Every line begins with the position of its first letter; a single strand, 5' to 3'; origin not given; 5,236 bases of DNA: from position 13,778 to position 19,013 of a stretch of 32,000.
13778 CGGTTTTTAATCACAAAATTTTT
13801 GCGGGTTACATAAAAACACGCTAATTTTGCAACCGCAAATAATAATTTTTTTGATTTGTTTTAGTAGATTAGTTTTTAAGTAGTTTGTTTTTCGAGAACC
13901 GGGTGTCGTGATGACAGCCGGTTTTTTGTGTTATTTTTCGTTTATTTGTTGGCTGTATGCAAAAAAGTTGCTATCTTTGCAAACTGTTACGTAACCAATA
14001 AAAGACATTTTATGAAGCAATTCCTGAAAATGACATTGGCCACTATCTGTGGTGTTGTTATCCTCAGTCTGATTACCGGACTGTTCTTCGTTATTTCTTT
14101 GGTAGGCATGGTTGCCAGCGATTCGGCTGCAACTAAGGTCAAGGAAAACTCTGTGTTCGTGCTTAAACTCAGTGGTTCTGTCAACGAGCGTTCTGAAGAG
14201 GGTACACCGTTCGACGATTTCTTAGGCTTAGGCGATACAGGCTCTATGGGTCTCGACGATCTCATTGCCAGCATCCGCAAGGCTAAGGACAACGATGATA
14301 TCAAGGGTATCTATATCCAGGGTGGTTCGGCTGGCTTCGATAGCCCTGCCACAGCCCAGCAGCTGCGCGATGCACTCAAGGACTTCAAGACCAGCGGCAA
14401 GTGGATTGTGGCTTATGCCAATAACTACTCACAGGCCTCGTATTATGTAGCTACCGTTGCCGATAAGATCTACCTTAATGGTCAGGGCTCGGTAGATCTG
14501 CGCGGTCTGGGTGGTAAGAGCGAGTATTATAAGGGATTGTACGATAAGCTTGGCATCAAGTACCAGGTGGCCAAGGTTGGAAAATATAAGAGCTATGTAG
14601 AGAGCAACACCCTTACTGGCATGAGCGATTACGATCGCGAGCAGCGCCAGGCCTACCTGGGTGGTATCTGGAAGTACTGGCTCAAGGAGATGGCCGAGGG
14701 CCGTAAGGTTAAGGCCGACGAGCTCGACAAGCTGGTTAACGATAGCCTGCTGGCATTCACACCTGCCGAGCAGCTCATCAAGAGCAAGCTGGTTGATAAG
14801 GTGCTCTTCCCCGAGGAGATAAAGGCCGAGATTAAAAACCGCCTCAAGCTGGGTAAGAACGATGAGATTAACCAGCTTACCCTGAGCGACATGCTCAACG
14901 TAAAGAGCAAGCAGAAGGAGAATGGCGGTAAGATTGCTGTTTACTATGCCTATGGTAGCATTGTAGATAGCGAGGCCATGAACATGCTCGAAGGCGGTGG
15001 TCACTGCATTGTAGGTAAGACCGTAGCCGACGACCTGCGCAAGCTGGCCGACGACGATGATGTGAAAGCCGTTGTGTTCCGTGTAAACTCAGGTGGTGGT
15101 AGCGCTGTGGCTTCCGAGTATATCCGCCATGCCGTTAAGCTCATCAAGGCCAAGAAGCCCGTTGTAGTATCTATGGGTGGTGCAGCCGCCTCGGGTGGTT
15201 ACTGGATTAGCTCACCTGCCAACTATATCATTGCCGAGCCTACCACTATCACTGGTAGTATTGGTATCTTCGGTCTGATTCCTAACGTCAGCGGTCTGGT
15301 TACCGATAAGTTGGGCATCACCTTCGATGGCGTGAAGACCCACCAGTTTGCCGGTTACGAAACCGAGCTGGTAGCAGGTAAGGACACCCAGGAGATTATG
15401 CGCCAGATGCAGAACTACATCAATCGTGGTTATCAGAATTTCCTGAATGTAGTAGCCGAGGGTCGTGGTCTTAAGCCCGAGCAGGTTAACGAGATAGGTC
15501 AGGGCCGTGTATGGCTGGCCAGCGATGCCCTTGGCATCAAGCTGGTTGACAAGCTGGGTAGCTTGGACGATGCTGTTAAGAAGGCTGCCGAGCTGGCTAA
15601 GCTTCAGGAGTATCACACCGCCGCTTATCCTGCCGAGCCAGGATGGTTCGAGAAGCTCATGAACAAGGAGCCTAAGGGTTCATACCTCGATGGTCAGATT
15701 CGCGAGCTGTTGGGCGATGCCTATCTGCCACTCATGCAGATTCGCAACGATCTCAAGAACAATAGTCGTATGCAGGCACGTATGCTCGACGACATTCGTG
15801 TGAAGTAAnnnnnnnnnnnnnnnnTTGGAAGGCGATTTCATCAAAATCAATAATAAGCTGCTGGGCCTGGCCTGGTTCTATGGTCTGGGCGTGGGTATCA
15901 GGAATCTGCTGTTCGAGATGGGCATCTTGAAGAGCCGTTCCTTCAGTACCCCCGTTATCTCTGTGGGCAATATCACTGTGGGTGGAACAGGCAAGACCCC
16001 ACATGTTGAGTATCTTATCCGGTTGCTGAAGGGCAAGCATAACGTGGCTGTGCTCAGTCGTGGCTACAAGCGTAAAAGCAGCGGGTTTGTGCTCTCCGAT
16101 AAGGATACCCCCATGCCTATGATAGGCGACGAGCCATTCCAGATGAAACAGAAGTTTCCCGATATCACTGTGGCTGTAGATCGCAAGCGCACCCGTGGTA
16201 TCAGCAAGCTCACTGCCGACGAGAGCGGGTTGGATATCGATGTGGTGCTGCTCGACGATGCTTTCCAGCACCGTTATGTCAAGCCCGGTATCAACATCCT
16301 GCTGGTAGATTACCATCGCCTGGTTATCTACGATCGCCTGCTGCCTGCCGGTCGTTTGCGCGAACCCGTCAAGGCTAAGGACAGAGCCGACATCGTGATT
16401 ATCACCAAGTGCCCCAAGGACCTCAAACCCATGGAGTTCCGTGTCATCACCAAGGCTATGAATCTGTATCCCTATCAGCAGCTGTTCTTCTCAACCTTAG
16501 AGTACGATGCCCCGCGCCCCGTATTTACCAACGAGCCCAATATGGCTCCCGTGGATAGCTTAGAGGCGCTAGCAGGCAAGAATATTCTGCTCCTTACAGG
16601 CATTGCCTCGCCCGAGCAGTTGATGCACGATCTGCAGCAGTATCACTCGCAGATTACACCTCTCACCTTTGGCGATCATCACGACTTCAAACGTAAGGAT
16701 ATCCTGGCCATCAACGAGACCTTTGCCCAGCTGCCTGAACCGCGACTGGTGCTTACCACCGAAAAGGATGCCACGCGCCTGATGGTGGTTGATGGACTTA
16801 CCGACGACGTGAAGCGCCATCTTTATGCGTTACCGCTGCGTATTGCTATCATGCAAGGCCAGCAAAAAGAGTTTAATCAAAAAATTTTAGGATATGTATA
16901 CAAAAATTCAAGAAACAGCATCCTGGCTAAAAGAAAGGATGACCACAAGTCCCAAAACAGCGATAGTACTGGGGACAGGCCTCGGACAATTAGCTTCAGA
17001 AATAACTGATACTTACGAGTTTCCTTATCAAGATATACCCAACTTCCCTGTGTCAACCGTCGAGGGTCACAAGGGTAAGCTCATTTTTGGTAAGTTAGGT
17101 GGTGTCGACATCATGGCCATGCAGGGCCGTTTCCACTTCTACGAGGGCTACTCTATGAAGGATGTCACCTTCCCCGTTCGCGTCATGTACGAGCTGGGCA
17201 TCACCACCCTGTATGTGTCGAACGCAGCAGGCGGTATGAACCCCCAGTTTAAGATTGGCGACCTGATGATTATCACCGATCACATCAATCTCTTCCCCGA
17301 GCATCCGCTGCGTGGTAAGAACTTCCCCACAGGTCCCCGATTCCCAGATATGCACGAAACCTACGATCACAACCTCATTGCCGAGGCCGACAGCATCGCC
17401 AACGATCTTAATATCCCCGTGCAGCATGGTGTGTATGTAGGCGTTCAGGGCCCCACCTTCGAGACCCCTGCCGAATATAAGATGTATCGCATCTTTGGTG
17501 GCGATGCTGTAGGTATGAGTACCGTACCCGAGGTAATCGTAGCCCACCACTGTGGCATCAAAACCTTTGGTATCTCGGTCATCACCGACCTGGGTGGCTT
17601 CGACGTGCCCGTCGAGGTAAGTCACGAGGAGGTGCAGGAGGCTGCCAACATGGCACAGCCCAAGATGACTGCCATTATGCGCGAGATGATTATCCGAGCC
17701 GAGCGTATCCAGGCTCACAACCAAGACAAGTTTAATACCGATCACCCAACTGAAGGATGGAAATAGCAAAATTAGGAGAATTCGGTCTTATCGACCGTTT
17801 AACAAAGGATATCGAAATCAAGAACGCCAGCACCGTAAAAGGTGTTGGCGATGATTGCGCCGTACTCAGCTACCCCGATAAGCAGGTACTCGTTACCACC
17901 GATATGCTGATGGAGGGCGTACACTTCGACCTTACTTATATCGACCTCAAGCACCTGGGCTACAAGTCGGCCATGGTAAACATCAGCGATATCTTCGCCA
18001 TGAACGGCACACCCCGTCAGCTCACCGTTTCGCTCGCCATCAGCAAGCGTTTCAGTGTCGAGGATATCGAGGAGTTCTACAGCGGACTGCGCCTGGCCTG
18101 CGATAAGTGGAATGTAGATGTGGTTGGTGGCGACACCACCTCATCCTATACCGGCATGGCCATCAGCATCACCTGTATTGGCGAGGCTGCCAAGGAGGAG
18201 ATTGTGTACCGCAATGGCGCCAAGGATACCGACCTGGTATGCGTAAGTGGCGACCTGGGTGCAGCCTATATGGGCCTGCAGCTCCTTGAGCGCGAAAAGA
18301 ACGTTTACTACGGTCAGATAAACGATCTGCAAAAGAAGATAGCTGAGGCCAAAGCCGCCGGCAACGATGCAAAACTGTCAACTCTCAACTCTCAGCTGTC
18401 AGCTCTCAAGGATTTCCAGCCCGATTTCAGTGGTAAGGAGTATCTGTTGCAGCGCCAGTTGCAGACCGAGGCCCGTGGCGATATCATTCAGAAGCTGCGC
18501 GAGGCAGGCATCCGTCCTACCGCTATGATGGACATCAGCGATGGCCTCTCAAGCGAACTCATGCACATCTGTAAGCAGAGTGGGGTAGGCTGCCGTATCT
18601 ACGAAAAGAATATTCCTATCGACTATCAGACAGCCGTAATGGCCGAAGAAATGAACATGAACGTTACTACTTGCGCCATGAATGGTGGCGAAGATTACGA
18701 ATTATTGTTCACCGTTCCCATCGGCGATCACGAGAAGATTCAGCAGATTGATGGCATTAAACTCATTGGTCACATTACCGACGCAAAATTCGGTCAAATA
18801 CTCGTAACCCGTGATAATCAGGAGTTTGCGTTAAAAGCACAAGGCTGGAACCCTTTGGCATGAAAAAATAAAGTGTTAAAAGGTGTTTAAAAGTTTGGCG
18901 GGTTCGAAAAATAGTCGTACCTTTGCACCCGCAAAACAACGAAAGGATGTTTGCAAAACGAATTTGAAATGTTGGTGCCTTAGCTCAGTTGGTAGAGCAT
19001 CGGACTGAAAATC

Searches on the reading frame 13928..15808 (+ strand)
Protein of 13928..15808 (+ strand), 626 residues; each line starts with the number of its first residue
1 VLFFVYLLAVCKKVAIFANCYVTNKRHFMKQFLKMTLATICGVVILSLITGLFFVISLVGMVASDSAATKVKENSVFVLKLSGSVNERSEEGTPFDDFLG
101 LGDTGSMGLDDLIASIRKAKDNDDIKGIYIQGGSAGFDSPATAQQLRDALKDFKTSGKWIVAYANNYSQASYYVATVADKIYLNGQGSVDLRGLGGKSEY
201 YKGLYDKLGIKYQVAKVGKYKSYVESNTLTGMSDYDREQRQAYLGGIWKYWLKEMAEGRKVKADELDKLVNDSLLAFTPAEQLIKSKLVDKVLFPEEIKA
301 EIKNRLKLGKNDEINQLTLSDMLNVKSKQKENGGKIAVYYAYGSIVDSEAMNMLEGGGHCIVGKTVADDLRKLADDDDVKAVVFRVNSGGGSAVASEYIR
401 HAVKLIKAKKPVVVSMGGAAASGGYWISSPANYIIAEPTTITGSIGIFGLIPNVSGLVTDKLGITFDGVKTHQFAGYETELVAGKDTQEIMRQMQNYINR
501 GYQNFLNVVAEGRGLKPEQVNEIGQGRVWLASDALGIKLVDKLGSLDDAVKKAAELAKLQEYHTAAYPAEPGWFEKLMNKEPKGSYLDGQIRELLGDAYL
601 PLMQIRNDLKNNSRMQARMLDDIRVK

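Call 12: search_protein_families(library=pfam, proteins=[window:13928-15808:+], max_evalue=0.00001)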
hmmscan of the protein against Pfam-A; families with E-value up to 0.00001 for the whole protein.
window:13928-15808:+ (626 aa): 1 family
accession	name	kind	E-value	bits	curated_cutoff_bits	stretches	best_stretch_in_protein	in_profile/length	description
PF01343.23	Peptidase_S49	-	4.4e-73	244.8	24.9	2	406-559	3-153/154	Peptidase family S49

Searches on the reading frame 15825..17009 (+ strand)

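Call 13: search_protein_families(library=pfam, proteins=[window:15825-17009:+], max_evalue=0.00001)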
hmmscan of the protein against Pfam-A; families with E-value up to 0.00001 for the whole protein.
window:15825-17009:+ (394 aa): 1 family
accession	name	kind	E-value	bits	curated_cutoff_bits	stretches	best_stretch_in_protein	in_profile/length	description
PF02606.20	LpxK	-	3.6e-77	260.1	27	1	12-355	5-324/328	Tetraacyldisaccharide-1-P 4'-kinase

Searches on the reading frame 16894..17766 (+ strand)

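Call 13: search_protein_families(library=pfam, proteins=[window:16894-17766:+], max_evalue=0.00001)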
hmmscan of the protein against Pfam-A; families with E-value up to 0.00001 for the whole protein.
window:16894-17766:+ (290 aa): 1 family
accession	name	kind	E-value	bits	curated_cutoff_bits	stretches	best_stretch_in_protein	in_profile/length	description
PF01048.26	PNP_UDP_1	-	2.9e-57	194.2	25.1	1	22-266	2-232/233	Phosphorylase superfamily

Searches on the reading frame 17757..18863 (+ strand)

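Call 13: search_protein_families(library=pfam, proteins=[window:17757-18863:+], max_evalue=0.00001)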
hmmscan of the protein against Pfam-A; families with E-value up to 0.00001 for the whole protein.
window:17757-18863:+ (368 aa): 1 family
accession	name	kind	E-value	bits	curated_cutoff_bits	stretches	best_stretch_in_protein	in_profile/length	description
PF00586.29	AIRS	-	1.1e-29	103.5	24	1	31-143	1-111/112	AIR synthase related protein, N-terminal domain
